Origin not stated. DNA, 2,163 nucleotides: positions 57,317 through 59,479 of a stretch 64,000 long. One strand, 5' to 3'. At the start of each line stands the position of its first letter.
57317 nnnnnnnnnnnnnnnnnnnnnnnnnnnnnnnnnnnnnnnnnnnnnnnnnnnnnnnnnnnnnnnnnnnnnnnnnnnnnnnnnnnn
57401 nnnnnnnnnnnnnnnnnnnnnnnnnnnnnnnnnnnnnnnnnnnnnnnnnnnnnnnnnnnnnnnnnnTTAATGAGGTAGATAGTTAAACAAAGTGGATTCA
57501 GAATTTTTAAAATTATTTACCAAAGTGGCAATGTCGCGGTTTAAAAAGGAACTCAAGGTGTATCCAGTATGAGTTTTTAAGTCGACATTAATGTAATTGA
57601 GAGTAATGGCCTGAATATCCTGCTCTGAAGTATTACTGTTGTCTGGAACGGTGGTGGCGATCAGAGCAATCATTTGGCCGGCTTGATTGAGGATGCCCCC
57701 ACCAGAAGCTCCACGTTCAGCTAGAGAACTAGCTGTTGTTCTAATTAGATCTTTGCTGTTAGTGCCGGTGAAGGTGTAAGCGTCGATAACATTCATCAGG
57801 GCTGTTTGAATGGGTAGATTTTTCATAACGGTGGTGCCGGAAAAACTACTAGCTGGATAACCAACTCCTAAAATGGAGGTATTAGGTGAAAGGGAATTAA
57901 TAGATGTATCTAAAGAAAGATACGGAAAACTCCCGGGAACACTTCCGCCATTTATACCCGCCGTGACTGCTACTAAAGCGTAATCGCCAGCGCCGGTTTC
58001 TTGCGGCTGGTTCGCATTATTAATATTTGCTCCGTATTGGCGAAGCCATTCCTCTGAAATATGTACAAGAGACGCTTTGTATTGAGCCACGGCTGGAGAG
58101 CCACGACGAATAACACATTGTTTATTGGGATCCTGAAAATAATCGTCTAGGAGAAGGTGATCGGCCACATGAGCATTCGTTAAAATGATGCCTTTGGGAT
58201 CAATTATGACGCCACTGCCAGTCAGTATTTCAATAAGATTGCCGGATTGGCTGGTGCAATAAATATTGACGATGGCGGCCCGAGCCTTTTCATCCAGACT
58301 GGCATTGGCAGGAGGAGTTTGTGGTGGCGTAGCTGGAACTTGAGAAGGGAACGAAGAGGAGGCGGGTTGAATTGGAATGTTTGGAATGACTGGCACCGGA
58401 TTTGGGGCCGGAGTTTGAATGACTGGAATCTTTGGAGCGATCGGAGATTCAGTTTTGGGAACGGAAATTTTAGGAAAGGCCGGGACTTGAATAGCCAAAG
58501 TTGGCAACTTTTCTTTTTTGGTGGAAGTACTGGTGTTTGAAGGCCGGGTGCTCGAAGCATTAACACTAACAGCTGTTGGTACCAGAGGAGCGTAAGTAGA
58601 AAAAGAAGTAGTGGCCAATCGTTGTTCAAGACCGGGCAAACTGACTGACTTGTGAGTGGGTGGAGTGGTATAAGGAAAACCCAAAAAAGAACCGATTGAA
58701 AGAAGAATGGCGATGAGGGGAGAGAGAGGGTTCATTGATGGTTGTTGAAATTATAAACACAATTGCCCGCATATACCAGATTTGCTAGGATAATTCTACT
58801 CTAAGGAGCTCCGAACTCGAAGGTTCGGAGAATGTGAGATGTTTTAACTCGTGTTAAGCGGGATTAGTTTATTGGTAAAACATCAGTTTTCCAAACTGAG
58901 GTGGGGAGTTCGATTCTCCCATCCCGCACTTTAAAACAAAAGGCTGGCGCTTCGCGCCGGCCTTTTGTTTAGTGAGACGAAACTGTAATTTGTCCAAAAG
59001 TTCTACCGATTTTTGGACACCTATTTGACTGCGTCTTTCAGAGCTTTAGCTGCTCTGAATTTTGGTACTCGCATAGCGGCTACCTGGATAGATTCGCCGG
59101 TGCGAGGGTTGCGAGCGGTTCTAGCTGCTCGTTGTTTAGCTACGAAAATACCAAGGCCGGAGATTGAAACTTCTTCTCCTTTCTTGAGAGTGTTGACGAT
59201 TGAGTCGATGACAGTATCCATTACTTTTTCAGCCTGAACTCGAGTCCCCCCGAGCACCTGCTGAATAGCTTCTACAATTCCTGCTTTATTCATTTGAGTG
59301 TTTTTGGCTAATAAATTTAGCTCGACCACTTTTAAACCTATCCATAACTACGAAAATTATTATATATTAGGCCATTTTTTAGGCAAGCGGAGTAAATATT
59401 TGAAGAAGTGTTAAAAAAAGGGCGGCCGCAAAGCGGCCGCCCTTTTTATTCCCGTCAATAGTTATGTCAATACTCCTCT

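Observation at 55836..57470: Coupled gene pair encoding a 2H-phosphoesterase-like/MYG1-like fusion and an RNHCP zinc-ribbon protein, in a tRNA-processing neighbourhood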

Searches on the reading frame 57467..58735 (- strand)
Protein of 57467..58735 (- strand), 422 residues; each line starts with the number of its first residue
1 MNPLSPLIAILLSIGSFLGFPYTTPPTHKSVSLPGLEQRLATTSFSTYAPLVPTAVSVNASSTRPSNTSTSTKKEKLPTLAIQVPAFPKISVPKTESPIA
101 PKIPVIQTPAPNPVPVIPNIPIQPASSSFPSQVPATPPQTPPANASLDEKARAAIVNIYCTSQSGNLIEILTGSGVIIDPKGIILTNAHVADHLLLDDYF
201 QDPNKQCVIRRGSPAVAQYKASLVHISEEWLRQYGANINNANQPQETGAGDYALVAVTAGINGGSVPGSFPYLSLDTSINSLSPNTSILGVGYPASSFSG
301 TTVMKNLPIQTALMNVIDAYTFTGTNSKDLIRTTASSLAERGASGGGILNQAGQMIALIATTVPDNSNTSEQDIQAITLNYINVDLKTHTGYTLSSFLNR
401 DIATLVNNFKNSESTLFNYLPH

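Call 3: search_protein_families(library=pfam, proteins=[window:57467-58735:-], max_evalue=1)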
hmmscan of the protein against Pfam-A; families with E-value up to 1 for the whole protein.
window:57467-58735:- (422 aa): 2 families
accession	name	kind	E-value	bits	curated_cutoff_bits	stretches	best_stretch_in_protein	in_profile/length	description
PF13365.12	Trypsin_2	-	1.2e-12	49.2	27.6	1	173-358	1-144/144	Trypsin-like peptidase domain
PF00089.32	Trypsin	-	7.8e-06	26.3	20.6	1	172-358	26-194/220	Trypsin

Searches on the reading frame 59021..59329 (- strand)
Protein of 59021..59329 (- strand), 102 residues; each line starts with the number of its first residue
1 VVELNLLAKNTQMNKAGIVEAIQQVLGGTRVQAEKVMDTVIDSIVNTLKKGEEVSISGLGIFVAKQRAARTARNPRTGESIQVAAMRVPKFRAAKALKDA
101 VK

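Call 99: search_protein_families(library=pfam, proteins=[window:59021-59329:-], max_evalue=0.00001)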
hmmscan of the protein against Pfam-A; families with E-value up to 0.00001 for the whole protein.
window:59021-59329:- (102 aa): 2 families
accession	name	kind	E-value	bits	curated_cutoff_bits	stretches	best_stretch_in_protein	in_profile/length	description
PF00216.26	Bac_DNA_binding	-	9.8e-29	99.9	22.4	1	13-102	1-90/90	Bacterial DNA-binding protein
PF18291.6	HU-HIG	-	3.3e-07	30.8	26.2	1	10-102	29-119/125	HU domain fused to wHTH, Ig, or Glycine-rich motif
